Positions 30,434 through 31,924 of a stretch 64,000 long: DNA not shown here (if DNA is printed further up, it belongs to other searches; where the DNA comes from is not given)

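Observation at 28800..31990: Compositionally foreign island (about 60% GC in a 40% GC genome) encoding an OPRT-like and degenerate-ODCase-like pair, a Zn-ribbon peptide and a HAD phosphatase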

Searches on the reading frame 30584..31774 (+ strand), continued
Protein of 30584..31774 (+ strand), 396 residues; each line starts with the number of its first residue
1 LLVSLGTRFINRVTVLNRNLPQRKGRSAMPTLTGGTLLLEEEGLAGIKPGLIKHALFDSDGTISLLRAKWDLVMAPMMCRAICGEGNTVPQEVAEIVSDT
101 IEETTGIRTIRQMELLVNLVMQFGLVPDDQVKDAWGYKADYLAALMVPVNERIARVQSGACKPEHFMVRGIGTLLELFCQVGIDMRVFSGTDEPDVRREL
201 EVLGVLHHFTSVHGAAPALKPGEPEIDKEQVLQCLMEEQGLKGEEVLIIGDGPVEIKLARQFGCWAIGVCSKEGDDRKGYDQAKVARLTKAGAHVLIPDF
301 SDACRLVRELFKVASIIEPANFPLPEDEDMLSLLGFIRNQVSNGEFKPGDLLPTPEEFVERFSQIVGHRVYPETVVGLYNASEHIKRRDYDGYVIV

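Call 52: predict_structure(alignment_id=A3)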
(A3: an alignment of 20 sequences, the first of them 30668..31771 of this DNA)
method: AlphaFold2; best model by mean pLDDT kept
length: 368 residues; sequences in the alignment: 20
mean_pLDDT: 78.4   pTM: 0.74
mean pLDDT of the five models: 78.4, 78.0, 78.0, 77.7, 77.7
residues with pLDDT >= 90: 191; 70-90: 60; 50-70: 55; < 50: 62
segments of 3 or more residues with pLDDT < 50: 1-6, 12-15, 293-307, 320-324, 345-368
pLDDT, mean of each block of 10 residues (from residue 1): 48 54 90 94 93 88 94 88 93 94 95 95 96 94 91 90 92 96 82 63 90 94 94 94 78 89 92 87 69 41 46 52 55 57 50 43 34
secondary structure, 60 per line:
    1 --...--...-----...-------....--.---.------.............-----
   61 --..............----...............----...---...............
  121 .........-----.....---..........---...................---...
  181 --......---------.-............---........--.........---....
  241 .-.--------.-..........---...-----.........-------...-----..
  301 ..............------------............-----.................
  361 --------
elements in order: E3-5 E8-10 E26-29 H43-55 H63-76 H81-95 H106-129 H135-138 H143-152 E156-164 H165-174 E183-188 H200-211 E218-222 H225-233 E237-241 H254-263 E267-269 H275-283 H299-314 H327-338 H344-360
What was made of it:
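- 30668..31516 (+): HAD phosphatase domain (C1-cap type). All four catalytic motifs are intact (FDSDGT, SGT, K200, GDGxxE). AF2 pLDDT above 90 (call 52).
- On HAD-superfamily phosphatase: The model has pLDDT above 90 (call 52).
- On GntR-type winged helix: AF2 confidence is low (call 52).
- Tried and rejected: AF2 model of the HAD C-terminal domain: too low in confidence to confirm a winged helix (call 52).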

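Call 75: find_encoding_contigs(protein=P0242, flank=5000, max_places=2)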
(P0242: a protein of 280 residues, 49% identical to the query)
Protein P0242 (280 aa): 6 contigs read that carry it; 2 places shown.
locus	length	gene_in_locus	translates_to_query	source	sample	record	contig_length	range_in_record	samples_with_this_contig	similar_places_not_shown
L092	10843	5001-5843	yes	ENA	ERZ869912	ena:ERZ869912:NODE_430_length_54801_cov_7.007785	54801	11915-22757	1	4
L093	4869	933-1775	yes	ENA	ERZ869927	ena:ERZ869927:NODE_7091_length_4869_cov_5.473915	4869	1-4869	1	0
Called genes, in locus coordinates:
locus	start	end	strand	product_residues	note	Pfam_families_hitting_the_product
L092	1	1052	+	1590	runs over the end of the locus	PF27051:TamB_N (weak), PF04357:TamB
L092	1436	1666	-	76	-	PF04255:DUF433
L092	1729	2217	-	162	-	PF05163:DinB, PF12867:DinB_2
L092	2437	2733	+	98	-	PF03693:ParD_antitoxin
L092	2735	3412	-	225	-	PF04832:SOUL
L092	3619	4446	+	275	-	PF00140:Sigma70_r1_2, PF04542:Sigma70_r2, PF04539:Sigma70_r3 (weak), PF04545:Sigma70_r4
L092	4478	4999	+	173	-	PF00156:Pribosyltran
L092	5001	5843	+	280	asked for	PF00702:Hydrolase, PF13419:HAD_2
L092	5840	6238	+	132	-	PF00903:Glyoxalase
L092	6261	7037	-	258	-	PF01925:TauE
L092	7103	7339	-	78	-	-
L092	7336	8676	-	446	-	PF13482:RNase_H_2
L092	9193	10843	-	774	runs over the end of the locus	PF00270:DEAD, PF04851:ResIII, PF00271:Helicase_C, PF22982:WHD_HRQ1, PF09369:MZB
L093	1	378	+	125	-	?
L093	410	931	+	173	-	PF00156:Pribosyltran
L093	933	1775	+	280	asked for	PF00702:Hydrolase, PF13419:HAD_2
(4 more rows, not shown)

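Call 76: find_encoding_contigs(protein=P0245, flank=5000, max_places=2)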
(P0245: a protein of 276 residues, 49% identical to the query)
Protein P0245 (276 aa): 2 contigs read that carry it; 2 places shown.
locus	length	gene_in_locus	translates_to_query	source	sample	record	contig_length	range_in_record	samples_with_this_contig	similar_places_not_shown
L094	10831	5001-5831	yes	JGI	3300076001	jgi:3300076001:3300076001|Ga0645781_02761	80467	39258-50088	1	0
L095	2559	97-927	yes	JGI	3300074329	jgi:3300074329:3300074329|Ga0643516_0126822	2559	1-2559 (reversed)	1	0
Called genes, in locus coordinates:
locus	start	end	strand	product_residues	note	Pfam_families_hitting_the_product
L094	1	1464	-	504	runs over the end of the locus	PF08240:ADH_N, PF00107:ADH_zinc_N (faint)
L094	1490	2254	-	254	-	PF00596:Aldolase_II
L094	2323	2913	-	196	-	-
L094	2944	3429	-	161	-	PF00383:dCMP_cyt_deam_1, PF14437:MafB19-deam, PF14439:Bd3614-deam (weak)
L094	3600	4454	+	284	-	PF00140:Sigma70_r1_2, PF04542:Sigma70_r2, PF04539:Sigma70_r3 (weak), PF04545:Sigma70_r4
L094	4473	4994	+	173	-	PF00156:Pribosyltran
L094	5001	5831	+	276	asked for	PF00702:Hydrolase, PF13419:HAD_2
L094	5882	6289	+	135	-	PF00903:Glyoxalase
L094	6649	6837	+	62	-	-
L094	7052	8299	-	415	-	PF01408:GFO_IDH_MocA, PF02894:GFO_IDH_MocA_C (weak), PF22725:GFO_IDH_MocA_C3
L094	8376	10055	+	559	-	PF00474:SSF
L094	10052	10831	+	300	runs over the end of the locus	PF01218:Coprogen_oxidas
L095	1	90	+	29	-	?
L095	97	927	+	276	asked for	PF00702:Hydrolase, PF13419:HAD_2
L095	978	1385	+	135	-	PF00903:Glyoxalase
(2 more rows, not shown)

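Call 77: search_protein_families(library=ncbifam, proteins=[L092:4478-4996:+, L094:4473-4991:+, L092:5840-6235:+, P0264, P0287], max_evalue=0.001)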
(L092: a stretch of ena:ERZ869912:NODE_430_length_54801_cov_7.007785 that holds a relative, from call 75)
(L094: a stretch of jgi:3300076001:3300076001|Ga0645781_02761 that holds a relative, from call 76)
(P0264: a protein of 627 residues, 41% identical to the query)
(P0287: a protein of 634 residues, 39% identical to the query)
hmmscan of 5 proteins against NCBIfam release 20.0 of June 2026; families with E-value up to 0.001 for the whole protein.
L092:4478-4996:+ (173 aa): 22 families
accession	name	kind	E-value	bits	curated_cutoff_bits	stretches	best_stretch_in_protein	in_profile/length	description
NF002636.0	PRK02304.1-5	equivalog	4.3e-68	228.2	125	1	1-170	7-176/176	adenine phosphoribosyltransferase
NF002634.0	PRK02304.1-3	equivalog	9.4e-66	221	170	1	2-172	9-181/182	adenine phosphoribosyltransferase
TIGR01090.1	apt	equivalog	2.9e-64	216.2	185.85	1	3-168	1-167/169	adenine phosphoribosyltransferase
NF002633.0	PRK02304.1-2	equivalog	2e-62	210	224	1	1-171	1-171/172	adenine phosphoribosyltransferase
NF002632.0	PRK02304.1-1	equivalog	4e-61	205.9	243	1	4-172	12-182/183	adenine phosphoribosyltransferase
NF009211.0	PRK12560.1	equivalog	1.4e-37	129.3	188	1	1-171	4-177/187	adenine phosphoribosyltransferase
NF006671.0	PRK09219.1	equivalog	9e-22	77.5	177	1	29-165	31-171/192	xanthine phosphoribosyltransferase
NF002635.0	PRK02304.1-4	subfamily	1.3e-19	70.4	146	1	28-151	34-155/188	adenine phosphoribosyltransferase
NF040646.1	HPT_Archaea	equivalog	3.1e-19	69.3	200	1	28-151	34-154/184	hypoxanthine/guanine phosphoribosyltransferase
TIGR01744.1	XPRTase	equivalog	5.2e-19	68.6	164.45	1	28-164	30-170/191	xanthine phosphoribosyltransferase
NF006328.0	PRK08558.1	equivalog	1.4e-16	60.8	184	1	20-151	83-216/238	adenine phosphoribosyltransferase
TIGR01743.1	purR_Bsub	equivalog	1.4e-12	47.2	258.7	1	20-160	100-243/268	pur operon repressor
NF005592.0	PRK07322.1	subfamily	4e-11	42.6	143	1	41-147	46-156/180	adenine phosphoribosyltransferase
TIGR01367.1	pyrE_Therm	equivalog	1.5e-08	34.5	150.25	1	22-162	30-154/187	orotate phosphoribosyltransferase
NF002620.0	PRK02277.1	subfamily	2.8e-07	30.4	115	1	35-168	75-195/201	orotate phosphoribosyltransferase-like protein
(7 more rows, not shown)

L094:4473-4991:+ (173 aa): 19 families
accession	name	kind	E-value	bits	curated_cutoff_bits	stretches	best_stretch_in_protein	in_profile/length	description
NF002636.0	PRK02304.1-5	equivalog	1.8e-68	229.5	125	1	2-169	8-175/176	adenine phosphoribosyltransferase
NF002634.0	PRK02304.1-3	equivalog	2e-65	219.9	170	1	3-171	10-180/182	adenine phosphoribosyltransferase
TIGR01090.1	apt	equivalog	2.2e-65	219.8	185.85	1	3-169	1-168/169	adenine phosphoribosyltransferase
NF002633.0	PRK02304.1-2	equivalog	2.3e-62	209.8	224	1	1-171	1-171/172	adenine phosphoribosyltransferase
NF002632.0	PRK02304.1-1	equivalog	4.8e-60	202.4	243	1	5-170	13-180/183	adenine phosphoribosyltransferase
NF009211.0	PRK12560.1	equivalog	1.6e-39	135.6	188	1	1-172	4-178/187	adenine phosphoribosyltransferase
NF002635.0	PRK02304.1-4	subfamily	6.2e-18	65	146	1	29-172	35-176/188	adenine phosphoribosyltransferase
NF040646.1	HPT_Archaea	equivalog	2.9e-17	62.8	200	1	30-172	36-176/184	hypoxanthine/guanine phosphoribosyltransferase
NF006671.0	PRK09219.1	equivalog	5.2e-15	55.4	177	1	33-169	35-177/192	xanthine phosphoribosyltransferase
TIGR01744.1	XPRTase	equivalog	2.9e-13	49.9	164.45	1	33-168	35-176/191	xanthine phosphoribosyltransferase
TIGR01743.1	purR_Bsub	equivalog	4e-12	45.7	258.7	1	15-150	96-233/268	pur operon repressor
NF006328.0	PRK08558.1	equivalog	7.8e-12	45.3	184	1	20-149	83-214/238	adenine phosphoribosyltransferase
NF005592.0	PRK07322.1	subfamily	1.4e-07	31.1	143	1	29-148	34-157/180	adenine phosphoribosyltransferase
NF002620.0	PRK02277.1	subfamily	3.5e-06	26.8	115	1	44-170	82-197/201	orotate phosphoribosyltransferase-like protein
TIGR01367.1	pyrE_Therm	equivalog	1.3e-05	24.9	150.25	1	22-171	30-163/187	orotate phosphoribosyltransferase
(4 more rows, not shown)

L092:5840-6235:+ (132 aa): 21 families
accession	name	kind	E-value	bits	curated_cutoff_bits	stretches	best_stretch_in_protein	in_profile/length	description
NF000026.1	154989_fosA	exception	9.2e-09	35.6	275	1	10-128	9-119/141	FosA/FosA2 family fosfomycin resistance glutathione transferase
NF000221.4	FosA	exception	1.1e-08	35.1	250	1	11-128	10-119/137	FosA family fosfomycin resistance glutathione transferase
NF000496.2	Fos_GSH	equivalog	1.4e-08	34.9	180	1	11-131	10-122/136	fosfomycin resistance glutathione transferase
NF003152.0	PRK04101.1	equivalog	5.9e-07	29.9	171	1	70-131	62-124/139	metallothiol transferase FosB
NF000339.2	fos-Crono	exception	7.3e-07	29.4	275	1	11-128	9-115/134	FosA family fosfomycin resistance glutathione transferase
NF000074.1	299782349_fosC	exception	1.5e-06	28.3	250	1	11-130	10-116/132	FosC2 family fosfomycin resistance glutathione transferase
NF040540.1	fosA5_fam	exception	1.6e-06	28.3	310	1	11-128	10-119/139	FosA5 family fosfomycin resistance glutathione transferase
TIGR02295.1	HpaD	equivalog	2.7e-06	26.8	321.4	1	4-123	3-115/298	3,4-dihydroxyphenylacetate 2,3-dioxygenase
NF032892.0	fosA7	exception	2.9e-06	27.4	305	1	10-128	9-119/140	FosA7 family fosfomycin resistance glutathione transferase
NF051469.1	fosA13_fam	exception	3.3e-06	27.1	290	1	10-131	9-121/136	FosA13 family fosfomycin resistance glutathione transferase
NF050074.1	glyox_I_GloA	exception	1.3e-05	25.3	165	0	6-36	2-32/121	lactoylglutathione lyase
NF000493.1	Fos_BSH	exception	1.7e-05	25.3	240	1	10-131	8-123/137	FosB/FosD family fosfomycin resistance bacillithiol transferase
TIGR03211.1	catechol_2_3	equivalog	1.7e-05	24.2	320.2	0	8-45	7-43/303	catechol 2,3-dioxygenase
NF041541.1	fosBx1_fam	exception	7.6e-05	23.1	290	1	8-131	7-124/138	FosBx1 family fosfomycin resistance bacillithiol transferase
NF033933.0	fosA8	exception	8.9e-05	22.8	300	1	11-126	10-117/138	FosA8 family fosfomycin resistance glutathione transferase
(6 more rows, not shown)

P0264 (627 aa): 11 families
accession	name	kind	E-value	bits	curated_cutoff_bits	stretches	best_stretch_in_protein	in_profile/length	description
TIGR02198.1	rfaE_dom_I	equivalog_domain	1.8e-30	106.2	345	1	2-325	3-313/315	D-glycero-beta-D-manno-heptose-7-phosphate kinase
NF008454.0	PRK11316.1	equivalog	3.6e-20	72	521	1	2-327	6-313/475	bifunctional D-glycero-beta-D-manno-heptose-7-phosphate kinase/D-glycero-beta-D-manno-heptose 1-phosphate adenylyltransferase HldE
TIGR02152.1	D_ribokin_bact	equivalog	2.3e-10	40.3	299.65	1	226-311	200-284/298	ribokinase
TIGR04382.1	myo_inos_iolC_N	equivalog_domain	1e-08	34.8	300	1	223-314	205-296/309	5-dehydro-2-deoxygluconokinase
TIGR03828.1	pfkB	equivalog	2.9e-07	29.8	292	1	23-312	10-286/305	1-phosphofructokinase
TIGR03168.1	1-PFK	subfamily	5.6e-07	28.8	216.4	1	23-312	10-286/305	hexose kinase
NF008353.0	PRK11142.1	equivalog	1.7e-05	24.5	341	1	223-310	200-286/307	ribokinase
NF006957.1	PRK09434.1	equivalog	5.9e-05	22.7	450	0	235-298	209-271/302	fructokinase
NF007321.0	PRK09813.1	equivalog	9.8e-05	22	247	0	44-95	20-70/261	fructoselysine 6-kinase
NF053626.1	RibKinHalex1628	equivalog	0.00012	21.7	330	0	41-100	30-89/293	ATP-dependent ribose-1-phosphate kinase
NF041134.1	R1P_kin_Thcocales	equivalog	0.00019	21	500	0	49-97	38-85/291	ADP-dependent ribose-1-phosphate kinase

P0287 (634 aa): 19 families
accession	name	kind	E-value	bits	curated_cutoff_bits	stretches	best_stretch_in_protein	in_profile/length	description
TIGR02198.1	rfaE_dom_I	equivalog_domain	4.3e-37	127.9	345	1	11-325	3-307/315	D-glycero-beta-D-manno-heptose-7-phosphate kinase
NF008454.0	PRK11316.1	equivalog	6e-22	77.9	521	1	9-325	4-305/475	bifunctional D-glycero-beta-D-manno-heptose-7-phosphate kinase/D-glycero-beta-D-manno-heptose 1-phosphate adenylyltransferase HldE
TIGR02152.1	D_ribokin_bact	equivalog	4.9e-18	65.5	299.65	1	49-317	26-284/298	ribokinase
TIGR03828.1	pfkB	equivalog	1.1e-15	57.5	292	1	33-316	11-284/305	1-phosphofructokinase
TIGR03168.1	1-PFK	subfamily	2.2e-15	56.3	216.4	1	46-316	23-284/305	hexose kinase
NF007321.0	PRK09813.1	equivalog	4.7e-12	45.9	247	1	240-315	182-256/261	fructoselysine 6-kinase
NF041134.1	R1P_kin_Thcocales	equivalog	8.1e-10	38.6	500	1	242-319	191-268/291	ADP-dependent ribose-1-phosphate kinase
NF041164.1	NucKinThplmales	equivalog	2.4e-09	36.8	450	1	225-316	183-274/295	nucleoside kinase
NF041320.1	pfkB_Halo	equivalog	9.1e-09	35.1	400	1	42-316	22-279/302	1-phosphofructokinase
NF007068.0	PRK09513.1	equivalog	2.1e-08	33.8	432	1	55-315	37-287/312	1-phosphofructokinase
NF006957.1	PRK09434.1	equivalog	3.6e-08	33.3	450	1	232-308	199-275/302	fructokinase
NF008353.0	PRK11142.1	equivalog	7.5e-08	32.2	341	1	50-316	29-286/307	ribokinase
TIGR04382.1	myo_inos_iolC_N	equivalog_domain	7.5e-08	32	300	1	234-326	210-301/309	5-dehydro-2-deoxygluconokinase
NF053626.1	RibKinHalex1628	equivalog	4.8e-06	26.3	330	0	241-296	199-253/293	ATP-dependent ribose-1-phosphate kinase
NF007632.0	PRK10294.1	equivalog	1.6e-05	24.4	353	1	145-307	120-280/310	6-phosphofructokinase II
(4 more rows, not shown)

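Call 78: find_encoding_contigs(protein=P0248, flank=5000, max_places=2)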
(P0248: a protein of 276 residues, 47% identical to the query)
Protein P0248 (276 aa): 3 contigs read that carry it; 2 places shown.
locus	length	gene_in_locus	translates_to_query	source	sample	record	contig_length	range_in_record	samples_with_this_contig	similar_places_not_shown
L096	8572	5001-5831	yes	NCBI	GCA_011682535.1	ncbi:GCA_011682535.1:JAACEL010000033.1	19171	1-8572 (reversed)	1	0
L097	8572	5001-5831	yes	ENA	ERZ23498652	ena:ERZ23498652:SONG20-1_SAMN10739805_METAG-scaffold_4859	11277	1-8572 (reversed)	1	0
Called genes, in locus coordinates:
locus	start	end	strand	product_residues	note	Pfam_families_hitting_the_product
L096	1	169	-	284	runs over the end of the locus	PF00528:BPD_transp_1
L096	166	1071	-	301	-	PF00528:BPD_transp_1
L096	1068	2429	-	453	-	PF01547:SBP_bac_1, PF13416:SBP_bac_8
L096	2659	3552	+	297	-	PF00574:CLP_protease (faint), PF25145:NfeD1b_N (weak), PF01343:Peptidase_S49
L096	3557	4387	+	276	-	PF00140:Sigma70_r1_2, PF04542:Sigma70_r2, PF04539:Sigma70_r3 (weak), PF04545:Sigma70_r4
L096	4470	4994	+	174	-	PF00156:Pribosyltran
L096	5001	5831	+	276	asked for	PF00702:Hydrolase, PF13419:HAD_2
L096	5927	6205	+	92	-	-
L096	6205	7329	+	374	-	PF13623:SurA_N_2, PF13624:SurA_N_3, PF13145:Rotamase_2, PF13616:Rotamase_3, PF00639:Rotamase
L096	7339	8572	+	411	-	PF01551:Peptidase_M23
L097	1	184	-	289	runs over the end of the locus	PF00528:BPD_transp_1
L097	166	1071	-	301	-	PF00528:BPD_transp_1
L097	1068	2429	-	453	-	PF01547:SBP_bac_1, PF13416:SBP_bac_8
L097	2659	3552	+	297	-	PF00574:CLP_protease (faint), PF25145:NfeD1b_N (weak), PF01343:Peptidase_S49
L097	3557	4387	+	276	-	PF00140:Sigma70_r1_2, PF04542:Sigma70_r2, PF04539:Sigma70_r3 (weak), PF04545:Sigma70_r4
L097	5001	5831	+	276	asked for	PF00702:Hydrolase, PF13419:HAD_2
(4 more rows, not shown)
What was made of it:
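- The closest non-Patescibacteria HADs sit next to a PRTase gene (apt) (calls 75-78). The nearest HAD relatives are adjacent to adenine PRTase (calls 75-78).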

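Call 79: find_encoding_contigs(protein=P0265, flank=5000, max_places=2)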
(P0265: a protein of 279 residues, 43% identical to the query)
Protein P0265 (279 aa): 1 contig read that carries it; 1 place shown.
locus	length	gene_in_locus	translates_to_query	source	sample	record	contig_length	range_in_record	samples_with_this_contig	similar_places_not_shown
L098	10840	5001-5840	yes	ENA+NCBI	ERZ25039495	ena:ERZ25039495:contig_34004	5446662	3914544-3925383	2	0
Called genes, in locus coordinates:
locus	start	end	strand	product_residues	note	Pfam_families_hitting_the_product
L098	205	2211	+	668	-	PF00005:ABC_tran, PF02463:SMC_N (faint), PF13175:AAA_15 (faint), PF13304:AAA_21 (faint), PF13401:AAA_22 (faint), PF16326:ABC_tran_CTD (faint), PF12848:ABC_tran_Xtn, PF00005:ABC_tran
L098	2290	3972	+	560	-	PF13580:SIS_2, PF01380:SIS (weak)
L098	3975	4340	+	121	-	-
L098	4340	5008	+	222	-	PF00294:PfkB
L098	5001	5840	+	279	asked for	PF00702:Hydrolase, PF13419:HAD_2 (faint)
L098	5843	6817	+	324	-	PF00480:ROK, PF02685:Glucokinase (faint)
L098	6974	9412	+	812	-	PF00990:GGDEF, PF00563:EAL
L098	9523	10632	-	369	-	PF01408:GFO_IDH_MocA, PF03447:NAD_binding_3 (weak), PF02894:GFO_IDH_MocA_C, PF22725:GFO_IDH_MocA_C3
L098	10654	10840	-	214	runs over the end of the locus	PF06283:ThuA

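Call 80: fold_search(model_id=the predicted structure, library=pdb)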
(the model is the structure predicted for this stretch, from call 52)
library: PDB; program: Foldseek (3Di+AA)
matches with E <= 10: 1284; with E <= 0.001: 294
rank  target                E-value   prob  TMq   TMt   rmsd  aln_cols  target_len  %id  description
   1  4ex6                  6.6e-10  1.00  0.44  0.68   5.6       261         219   20  Crystal structure of the alnumycin P phosphatase AlnB (released 2013-01-16)
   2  4ex7                  1.3e-09  1.00  0.44  0.70   5.2       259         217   20  Crystal structure of the alnumycin P phosphatase in complex with free phosphate (released 2013-01-16)
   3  2hsz_A                3.0e-09  1.00  0.46  0.71   5.2       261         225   16  Crystal structure of a predicted phosphoglycolate phosphatase (hs_0176) from haemophilus somnus 129pt at 1.90 A resolu (released 2006-08-15)
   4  5oly_G                1.3e-08  1.00  0.43  0.66   6.1       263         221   17  5-fluorotryptophan labeled beta-phosphoglucomutase in a closed conformation, monoclinic crystal form (released 2017-11-01)
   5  3qxg_A                1.4e-08  1.00  0.42  0.64   5.8       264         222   17  Crystal structure of pyrophosphatase from bacteroides thetaiotaomicron complexed with calcium, a closed cap conformati (released 2011-04-27)
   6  3quc                  1.6e-08  1.00  0.41  0.62   5.8       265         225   18  Crystal structure of pyrophosphatase from bacteroides thetaiotaomicron, glu47asn mutant complexed with sulfate (released 2011-04-27)
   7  3qu5_B                1.8e-08  1.00  0.42  0.63   5.7       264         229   17  Crystal structure of pyrophosphatase from bacteroides thetaiotaomicron, asp11asn mutant (released 2011-04-27)
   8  6q7p                  2.1e-08  1.00  0.38  0.54   6.9       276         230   16  Crystal structure of OE1.2 (released 2019-06-05)
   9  2ah5                  2.2e-08  1.00  0.41  0.66   5.3       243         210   17  Hydrolase, haloacid dehalogenase-like family protein SP0104 from Streptococcus pneumoniae (released 2005-09-27)
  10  3mc1_B                2.3e-08  1.00  0.45  0.72   5.3       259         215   17  Crystal structure of a predicted phosphatase from Clostridium acetobutylicum (released 2010-04-07)
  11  3qyp_B                2.3e-08  1.00  0.43  0.65   5.6       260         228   16  Crystal structure of pyrophosphatase from bacteroides thetaiotaomicron, glu47asn mutant complexed with calcium and pho (released 2011-04-13)
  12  5o6r                  2.5e-08  1.00  0.42  0.66   6.4       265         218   17  Structure of beta-phosphoglucomutase D10N mutant in complex with glucose-1-phosphate and aluminium tetrafluoride (released 2018-06-20)
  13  3qu2_A                2.5e-08  1.00  0.42  0.66   5.6       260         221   17  Crystal structure of pyrophosphatase from bacteroides thetaiotaomicron, a closed cap conformation (released 2011-04-27)
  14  3r9k                  2.5e-08  1.00  0.41  0.62   5.7       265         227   18  Crystal structure of pyrophosphatase from bacteroides thetaiotaomicron, glu47asp mutant complexed with sulfate, a closed (released 2011-04-27)
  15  3qu5_A                2.5e-08  1.00  0.41  0.63   5.9       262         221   17  Crystal structure of pyrophosphatase from bacteroides thetaiotaomicron, asp11asn mutant (released 2011-04-27)
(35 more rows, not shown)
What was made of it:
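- The top structural match of the HAD is AlnB, which dephosphorylates a ribose-5-P adduct (call 80). The Foldseek hits are generic C1-cap HADs at 12-20% identity (call 80).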

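Call 90: search_protein_families(library=padloc, proteins=[window:30668-31771:+], max_evalue=0.01)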
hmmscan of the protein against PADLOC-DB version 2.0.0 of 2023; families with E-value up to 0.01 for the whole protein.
window:30668-31771:+ (368 aa): 0 families

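Call 91: search_protein_families(library=phrogs, proteins=[window:30668-31771:+], max_evalue=0.001)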
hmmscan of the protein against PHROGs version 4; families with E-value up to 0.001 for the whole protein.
window:30668-31771:+ (368 aa): 0 families
